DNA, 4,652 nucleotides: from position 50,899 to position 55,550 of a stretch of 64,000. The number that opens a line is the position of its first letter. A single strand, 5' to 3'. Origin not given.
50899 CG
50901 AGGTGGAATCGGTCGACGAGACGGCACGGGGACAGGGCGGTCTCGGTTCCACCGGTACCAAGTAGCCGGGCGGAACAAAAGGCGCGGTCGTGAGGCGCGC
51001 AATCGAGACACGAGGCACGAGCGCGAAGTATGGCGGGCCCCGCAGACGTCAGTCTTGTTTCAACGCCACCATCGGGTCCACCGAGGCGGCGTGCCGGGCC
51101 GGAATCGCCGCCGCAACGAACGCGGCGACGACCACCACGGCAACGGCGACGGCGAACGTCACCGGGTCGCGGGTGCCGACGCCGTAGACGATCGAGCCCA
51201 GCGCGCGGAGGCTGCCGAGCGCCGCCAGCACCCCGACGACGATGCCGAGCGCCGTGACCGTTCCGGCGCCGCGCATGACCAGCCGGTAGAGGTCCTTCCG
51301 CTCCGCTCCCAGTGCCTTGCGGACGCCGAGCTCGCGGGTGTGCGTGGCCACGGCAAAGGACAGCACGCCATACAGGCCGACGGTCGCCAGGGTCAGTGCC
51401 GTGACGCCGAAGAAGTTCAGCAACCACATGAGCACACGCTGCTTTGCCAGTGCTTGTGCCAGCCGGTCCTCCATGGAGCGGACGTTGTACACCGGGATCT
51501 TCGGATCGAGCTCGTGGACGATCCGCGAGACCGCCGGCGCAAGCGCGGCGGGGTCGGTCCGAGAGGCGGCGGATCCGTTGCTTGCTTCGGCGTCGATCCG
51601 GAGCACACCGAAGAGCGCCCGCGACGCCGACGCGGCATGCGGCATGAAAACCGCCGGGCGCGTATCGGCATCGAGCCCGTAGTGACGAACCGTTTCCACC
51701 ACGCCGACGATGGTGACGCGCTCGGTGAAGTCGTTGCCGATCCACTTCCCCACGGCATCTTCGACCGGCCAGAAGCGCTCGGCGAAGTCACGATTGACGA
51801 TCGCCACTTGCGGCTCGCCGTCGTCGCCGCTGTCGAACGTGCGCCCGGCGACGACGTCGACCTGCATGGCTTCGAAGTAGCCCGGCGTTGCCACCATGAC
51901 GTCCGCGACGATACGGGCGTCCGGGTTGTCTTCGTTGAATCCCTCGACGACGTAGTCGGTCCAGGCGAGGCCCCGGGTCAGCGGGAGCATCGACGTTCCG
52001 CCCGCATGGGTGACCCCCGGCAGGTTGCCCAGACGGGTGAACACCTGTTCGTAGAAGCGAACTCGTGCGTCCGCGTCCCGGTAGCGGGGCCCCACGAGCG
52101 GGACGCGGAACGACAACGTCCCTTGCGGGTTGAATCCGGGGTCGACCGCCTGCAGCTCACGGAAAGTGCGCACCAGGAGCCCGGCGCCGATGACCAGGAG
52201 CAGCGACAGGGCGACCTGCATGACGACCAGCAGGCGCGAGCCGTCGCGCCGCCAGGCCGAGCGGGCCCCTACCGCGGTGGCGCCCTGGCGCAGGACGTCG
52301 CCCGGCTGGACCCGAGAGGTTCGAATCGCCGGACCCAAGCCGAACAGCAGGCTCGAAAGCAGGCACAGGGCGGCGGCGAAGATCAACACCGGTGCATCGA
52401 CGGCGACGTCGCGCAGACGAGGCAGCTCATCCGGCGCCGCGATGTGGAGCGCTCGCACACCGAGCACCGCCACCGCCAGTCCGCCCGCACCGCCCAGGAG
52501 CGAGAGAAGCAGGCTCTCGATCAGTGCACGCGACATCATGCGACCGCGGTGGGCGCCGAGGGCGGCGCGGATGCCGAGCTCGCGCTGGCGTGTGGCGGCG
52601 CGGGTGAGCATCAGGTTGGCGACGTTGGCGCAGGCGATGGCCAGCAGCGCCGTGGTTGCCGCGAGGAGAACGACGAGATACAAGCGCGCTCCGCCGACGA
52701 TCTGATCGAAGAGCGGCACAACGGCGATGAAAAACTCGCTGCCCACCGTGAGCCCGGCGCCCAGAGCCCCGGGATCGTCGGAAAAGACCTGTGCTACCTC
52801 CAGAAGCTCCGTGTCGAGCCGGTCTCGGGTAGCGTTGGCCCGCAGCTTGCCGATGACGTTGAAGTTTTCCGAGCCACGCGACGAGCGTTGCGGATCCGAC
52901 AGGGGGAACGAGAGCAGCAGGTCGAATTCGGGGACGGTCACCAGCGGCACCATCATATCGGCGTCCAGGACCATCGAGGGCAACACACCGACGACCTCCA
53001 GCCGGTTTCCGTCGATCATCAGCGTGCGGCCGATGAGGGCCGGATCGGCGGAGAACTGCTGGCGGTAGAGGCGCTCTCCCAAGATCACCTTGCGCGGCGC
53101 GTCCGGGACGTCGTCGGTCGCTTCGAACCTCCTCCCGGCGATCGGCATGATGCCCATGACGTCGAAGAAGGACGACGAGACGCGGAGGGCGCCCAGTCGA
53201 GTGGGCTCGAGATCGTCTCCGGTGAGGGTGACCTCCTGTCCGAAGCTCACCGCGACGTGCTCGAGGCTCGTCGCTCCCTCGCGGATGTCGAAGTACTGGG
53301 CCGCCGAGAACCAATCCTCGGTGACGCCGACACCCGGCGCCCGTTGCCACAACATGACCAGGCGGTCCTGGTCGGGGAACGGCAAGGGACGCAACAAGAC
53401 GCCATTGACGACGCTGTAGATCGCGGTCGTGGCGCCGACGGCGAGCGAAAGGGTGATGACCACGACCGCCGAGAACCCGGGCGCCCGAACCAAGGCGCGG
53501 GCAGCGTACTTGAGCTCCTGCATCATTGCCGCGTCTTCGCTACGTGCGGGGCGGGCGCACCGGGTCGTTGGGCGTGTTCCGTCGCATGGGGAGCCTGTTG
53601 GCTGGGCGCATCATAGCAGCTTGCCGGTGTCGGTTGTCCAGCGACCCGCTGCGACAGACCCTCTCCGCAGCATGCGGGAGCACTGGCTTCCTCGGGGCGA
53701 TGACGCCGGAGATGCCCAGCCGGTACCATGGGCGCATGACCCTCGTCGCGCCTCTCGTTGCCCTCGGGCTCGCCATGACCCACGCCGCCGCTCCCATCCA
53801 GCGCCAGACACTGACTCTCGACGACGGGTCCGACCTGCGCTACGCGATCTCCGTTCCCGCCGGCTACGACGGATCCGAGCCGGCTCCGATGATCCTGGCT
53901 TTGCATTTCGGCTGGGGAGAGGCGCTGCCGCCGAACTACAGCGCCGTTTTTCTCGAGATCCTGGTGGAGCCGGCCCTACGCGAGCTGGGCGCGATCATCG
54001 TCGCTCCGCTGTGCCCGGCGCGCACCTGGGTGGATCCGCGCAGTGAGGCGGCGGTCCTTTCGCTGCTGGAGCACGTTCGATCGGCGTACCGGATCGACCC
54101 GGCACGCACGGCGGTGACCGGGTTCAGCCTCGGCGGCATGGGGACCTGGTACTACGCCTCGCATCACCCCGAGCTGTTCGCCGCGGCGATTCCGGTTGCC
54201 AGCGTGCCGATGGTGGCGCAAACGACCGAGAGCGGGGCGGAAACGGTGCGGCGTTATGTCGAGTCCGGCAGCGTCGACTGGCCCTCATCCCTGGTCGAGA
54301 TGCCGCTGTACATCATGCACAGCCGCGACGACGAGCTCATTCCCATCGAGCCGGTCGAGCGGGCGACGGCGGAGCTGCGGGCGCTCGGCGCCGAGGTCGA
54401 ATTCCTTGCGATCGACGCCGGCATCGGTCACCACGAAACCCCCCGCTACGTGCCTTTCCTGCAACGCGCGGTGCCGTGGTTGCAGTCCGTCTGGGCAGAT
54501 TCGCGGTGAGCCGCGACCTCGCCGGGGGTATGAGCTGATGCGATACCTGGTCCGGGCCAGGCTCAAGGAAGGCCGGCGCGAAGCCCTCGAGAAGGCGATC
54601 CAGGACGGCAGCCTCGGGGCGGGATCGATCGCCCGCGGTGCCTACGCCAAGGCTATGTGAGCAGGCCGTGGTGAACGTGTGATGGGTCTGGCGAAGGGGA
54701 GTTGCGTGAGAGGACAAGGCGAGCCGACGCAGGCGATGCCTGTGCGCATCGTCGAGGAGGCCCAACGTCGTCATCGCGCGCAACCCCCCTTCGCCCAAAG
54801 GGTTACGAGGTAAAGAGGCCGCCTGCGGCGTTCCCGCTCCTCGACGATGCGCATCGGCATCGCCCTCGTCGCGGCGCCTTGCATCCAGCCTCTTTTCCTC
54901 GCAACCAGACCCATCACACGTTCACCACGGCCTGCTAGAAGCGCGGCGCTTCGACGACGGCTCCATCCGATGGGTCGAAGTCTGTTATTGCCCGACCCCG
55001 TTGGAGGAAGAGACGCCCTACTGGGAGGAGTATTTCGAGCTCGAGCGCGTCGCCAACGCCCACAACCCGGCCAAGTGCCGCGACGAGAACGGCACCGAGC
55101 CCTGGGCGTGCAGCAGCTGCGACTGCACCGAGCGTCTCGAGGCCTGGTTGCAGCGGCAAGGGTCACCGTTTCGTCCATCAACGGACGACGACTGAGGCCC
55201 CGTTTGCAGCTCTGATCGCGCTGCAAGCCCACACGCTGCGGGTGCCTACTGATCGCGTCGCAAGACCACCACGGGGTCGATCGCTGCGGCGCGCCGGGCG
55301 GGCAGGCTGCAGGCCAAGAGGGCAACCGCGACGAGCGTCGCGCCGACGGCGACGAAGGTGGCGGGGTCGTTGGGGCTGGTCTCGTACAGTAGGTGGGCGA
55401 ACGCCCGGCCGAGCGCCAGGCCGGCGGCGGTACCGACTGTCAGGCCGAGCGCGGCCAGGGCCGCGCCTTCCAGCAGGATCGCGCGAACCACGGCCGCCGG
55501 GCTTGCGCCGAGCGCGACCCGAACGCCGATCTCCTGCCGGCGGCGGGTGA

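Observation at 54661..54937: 277-bp palindromic element with perfect 31-bp terminal inverted repeats in a long non-coding island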

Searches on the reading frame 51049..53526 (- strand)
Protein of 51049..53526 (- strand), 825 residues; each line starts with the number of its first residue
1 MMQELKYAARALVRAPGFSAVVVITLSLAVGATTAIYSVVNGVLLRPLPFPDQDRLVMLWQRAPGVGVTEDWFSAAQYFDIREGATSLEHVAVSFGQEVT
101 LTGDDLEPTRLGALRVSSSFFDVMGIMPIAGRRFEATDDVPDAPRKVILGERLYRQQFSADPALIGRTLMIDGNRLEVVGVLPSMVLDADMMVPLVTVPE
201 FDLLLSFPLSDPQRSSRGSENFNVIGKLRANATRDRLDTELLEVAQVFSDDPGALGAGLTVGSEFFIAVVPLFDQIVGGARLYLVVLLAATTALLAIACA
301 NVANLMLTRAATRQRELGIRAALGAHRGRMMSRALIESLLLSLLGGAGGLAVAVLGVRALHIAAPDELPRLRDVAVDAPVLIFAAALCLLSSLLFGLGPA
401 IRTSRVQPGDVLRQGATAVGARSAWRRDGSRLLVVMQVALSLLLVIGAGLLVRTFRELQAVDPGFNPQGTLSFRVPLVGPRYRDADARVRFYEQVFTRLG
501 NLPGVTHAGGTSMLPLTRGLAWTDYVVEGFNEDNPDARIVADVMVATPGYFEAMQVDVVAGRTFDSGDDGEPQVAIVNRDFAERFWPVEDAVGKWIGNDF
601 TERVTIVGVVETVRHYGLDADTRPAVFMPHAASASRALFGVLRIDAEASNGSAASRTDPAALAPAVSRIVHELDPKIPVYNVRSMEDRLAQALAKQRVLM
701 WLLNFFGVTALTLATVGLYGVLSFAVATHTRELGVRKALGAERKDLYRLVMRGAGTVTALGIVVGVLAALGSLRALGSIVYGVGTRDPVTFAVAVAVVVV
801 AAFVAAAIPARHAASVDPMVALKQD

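Call 56: search_protein_families(library=pfam, proteins=[window:51049-53526:-], max_evalue=0.001)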
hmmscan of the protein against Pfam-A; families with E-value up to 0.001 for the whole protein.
window:51049-53526:- (825 aa): 2 families
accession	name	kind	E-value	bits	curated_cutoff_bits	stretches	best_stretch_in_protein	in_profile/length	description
PF12704.14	MacB_PCD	-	5.5e-32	112.2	27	2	19-241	1-204/207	MacB-like periplasmic core domain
PF02687.27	FtsX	-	8.6e-25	87.6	25.5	2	704-817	1-119/120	FtsX-like permease C-terminal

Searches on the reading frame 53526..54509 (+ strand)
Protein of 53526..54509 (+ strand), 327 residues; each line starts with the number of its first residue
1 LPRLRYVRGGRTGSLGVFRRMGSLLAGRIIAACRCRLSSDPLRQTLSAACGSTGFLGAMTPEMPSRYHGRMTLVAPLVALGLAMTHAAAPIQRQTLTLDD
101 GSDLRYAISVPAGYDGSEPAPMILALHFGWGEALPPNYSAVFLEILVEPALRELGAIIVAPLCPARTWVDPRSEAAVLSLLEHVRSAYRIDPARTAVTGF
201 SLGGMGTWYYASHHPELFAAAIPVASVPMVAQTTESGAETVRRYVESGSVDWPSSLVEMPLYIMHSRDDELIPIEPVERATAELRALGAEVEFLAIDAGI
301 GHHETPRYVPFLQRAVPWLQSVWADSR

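Call 9: search_protein_families(library=pfam, proteins=[window:53526-54509:+], max_evalue=0.01)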
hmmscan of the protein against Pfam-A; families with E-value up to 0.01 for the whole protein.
window:53526-54509:+ (327 aa): 7 families
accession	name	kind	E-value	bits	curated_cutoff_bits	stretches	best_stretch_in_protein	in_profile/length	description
PF00326.27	Peptidase_S9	-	7.2e-09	35.9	22.6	1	180-302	51-187/213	Prolyl oligopeptidase family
PF00756.26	Esterase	-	1.7e-06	28.4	22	1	180-225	102-147/251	Putative esterase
PF00561.26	Abhydrolase_1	-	0.00015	21.9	25.8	1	194-233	70-108/245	alpha/beta hydrolase fold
PF12740.14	PETase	-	0.00027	20.9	28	1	187-226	119-157/263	PET hydrolase-like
PF01738.24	DLH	-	0.00053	20.1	21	1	180-293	84-178/217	Dienelactone hydrolase family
PF02230.22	Abhydrolase_2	-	0.00072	19.9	23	1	187-309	99-206/217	Phospholipase/Carboxylesterase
PF12146.15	Hydrolase_4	-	0.001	18.8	27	0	180-232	65-113/239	Serine aminopeptidase, S33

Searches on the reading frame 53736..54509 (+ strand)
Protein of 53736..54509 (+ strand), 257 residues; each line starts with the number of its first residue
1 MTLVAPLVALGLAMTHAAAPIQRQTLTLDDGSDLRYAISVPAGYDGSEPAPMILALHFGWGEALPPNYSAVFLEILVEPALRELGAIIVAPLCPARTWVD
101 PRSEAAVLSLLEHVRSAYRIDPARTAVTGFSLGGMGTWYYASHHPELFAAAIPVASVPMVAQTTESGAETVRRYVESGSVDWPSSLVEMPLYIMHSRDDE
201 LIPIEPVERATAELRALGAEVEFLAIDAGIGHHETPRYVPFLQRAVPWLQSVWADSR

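Call 30: find_encoding_contigs(protein=window:53736-54509:+, flank=4000, max_places=6)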
Protein window:53736-54509:+ (257 aa): no gene with exactly this product is on record in the collection.

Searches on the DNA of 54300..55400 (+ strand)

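Call 8: search_rna_families(source=window, start=54300, end=55400, threshold=evalue, max_evalue=1)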
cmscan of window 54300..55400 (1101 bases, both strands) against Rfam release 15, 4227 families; matches with E-value up to 1: 2.
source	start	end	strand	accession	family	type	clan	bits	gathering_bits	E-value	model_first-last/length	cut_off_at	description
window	54676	54921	-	RF04119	MIR1858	Gene; miRNA;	-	42.7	137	1.1e-05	1-197/197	no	MIR1858 microRNA precursor family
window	54675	54920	+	RF04119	MIR1858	Gene; miRNA;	-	37.3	137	0.00018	1-197/197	no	MIR1858 microRNA precursor family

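Call 37: search_dna_similar(query=window:54655-54940:+, collection=plasmids, mode=distant, max_rows=10)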
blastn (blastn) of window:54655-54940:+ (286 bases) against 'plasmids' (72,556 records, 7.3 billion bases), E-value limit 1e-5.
No match.

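Call 38: search_dna_similar(query=window:54655-54940:+, collection=phages, mode=distant, max_rows=10)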
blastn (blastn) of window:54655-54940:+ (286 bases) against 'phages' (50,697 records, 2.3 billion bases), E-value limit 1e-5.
No match.

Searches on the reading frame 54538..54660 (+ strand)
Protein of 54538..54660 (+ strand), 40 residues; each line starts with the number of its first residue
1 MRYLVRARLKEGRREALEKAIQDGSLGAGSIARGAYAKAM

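Call 59: find_encoding_contigs(protein=window:54538-54660:+, flank=3000, max_places=5)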
Protein window:54538-54660:+ (40 aa): no gene with exactly this product is on record in the collection.
